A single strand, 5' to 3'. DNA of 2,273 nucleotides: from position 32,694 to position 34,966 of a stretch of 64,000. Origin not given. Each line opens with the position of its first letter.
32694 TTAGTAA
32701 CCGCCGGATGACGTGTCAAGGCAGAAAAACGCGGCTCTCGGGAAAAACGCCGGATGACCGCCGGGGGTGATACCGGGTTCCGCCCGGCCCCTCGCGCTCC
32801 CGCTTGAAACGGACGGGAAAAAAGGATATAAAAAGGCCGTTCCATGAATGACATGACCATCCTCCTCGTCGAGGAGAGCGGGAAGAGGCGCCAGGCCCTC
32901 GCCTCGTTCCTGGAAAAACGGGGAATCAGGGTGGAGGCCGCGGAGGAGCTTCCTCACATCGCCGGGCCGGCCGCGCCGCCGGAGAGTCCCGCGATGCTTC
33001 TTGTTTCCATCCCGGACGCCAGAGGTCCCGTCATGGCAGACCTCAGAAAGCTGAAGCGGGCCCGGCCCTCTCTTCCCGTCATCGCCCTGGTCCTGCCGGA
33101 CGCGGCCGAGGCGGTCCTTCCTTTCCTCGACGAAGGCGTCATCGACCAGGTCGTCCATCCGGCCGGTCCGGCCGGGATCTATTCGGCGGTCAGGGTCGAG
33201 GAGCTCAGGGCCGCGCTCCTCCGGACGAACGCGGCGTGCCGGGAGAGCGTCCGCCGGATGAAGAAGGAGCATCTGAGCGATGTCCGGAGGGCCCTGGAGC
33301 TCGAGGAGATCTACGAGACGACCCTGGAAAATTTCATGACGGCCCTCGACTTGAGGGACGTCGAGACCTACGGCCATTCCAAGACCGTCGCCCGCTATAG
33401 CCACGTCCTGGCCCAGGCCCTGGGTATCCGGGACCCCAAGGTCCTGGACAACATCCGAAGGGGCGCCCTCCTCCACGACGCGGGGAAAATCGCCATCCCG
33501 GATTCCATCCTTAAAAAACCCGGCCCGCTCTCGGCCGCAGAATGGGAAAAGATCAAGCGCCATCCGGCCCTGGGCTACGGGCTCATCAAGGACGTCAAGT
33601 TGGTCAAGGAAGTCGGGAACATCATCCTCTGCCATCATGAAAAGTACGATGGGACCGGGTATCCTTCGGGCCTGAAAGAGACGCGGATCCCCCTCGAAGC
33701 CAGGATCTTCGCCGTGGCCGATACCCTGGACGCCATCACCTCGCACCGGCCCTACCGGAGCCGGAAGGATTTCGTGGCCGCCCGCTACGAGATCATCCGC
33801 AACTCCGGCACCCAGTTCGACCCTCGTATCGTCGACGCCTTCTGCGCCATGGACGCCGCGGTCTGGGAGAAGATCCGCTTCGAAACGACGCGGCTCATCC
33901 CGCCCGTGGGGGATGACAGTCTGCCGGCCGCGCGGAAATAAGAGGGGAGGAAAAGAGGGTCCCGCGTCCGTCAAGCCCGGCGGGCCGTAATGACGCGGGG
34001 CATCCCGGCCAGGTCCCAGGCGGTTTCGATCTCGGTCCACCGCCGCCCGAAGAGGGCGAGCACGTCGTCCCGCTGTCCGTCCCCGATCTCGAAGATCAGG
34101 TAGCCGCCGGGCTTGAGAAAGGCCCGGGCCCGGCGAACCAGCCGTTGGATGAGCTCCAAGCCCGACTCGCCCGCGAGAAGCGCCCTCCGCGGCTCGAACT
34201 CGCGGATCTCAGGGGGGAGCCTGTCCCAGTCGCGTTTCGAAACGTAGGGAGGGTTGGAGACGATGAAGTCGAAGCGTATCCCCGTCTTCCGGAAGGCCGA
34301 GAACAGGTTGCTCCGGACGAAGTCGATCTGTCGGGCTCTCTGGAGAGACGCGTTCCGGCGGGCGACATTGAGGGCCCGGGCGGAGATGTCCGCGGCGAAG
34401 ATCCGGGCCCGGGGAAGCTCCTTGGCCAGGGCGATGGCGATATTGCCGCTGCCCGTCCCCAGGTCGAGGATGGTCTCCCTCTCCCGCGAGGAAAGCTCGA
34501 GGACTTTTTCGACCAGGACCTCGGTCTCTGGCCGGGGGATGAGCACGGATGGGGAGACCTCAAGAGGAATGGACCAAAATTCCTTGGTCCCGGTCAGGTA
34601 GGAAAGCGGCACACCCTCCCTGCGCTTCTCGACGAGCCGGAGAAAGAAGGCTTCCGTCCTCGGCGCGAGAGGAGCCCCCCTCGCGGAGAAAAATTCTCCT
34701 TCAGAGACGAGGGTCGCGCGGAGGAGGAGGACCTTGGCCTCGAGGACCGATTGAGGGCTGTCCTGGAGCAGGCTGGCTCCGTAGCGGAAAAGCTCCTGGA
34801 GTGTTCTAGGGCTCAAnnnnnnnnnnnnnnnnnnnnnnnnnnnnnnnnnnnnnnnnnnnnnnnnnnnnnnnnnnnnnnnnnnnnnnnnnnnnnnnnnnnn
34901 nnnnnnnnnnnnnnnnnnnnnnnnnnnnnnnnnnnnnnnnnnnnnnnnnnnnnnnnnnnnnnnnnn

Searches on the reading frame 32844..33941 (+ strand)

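Call 23: search_protein_families(library=pfam, proteins=[window:32844-33941:+], max_evalue=0.00001)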
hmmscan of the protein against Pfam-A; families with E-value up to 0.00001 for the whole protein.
window:32844-33941:+ (365 aa): 2 families
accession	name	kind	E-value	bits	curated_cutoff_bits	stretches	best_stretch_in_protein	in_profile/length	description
PF13487.12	HD_5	-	1.4e-34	119.7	27.2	1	165-329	4-170/170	HD domain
PF01966.28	HD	-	7.9e-23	81.4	22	1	175-297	1-115/116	HD domain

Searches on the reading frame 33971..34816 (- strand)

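Call 23: search_protein_families(library=pfam, proteins=[window:33971-34816:-], max_evalue=0.00001)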
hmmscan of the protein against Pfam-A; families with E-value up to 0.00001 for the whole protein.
window:33971-34816:- (281 aa): 8 families
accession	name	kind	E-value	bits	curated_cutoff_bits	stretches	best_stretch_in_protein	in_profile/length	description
PF05175.20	MTS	-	4.3e-20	72.5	23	1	98-196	20-113/170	Methyltransferase small domain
PF13649.12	Methyltransf_25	-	5.3e-13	49.9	27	1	116-205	1-90/97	Methyltransferase domain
PF13847.12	Methyltransf_31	-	1e-12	48.4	27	1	112-243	3-110/145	Methyltransferase domain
PF08242.18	Methyltransf_12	-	4.5e-11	43.8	30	1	117-188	1-72/98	Methyltransferase domain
PF06325.19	PrmA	-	6e-11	42.8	22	1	103-188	152-233/296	Ribosomal protein L11 methyltransferase (PrmA)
PF17827.6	PrmC_N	-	1.8e-10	41.7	23.4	1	8-76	1-71/71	PrmC N-terminal domain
PF13489.12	Methyltransf_23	-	6.1e-10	39.5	27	1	101-245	9-119/164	Methyltransferase domain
PF08241.18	Methyltransf_11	-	1.1e-08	36.1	21.2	1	117-188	1-67/95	Methyltransferase domain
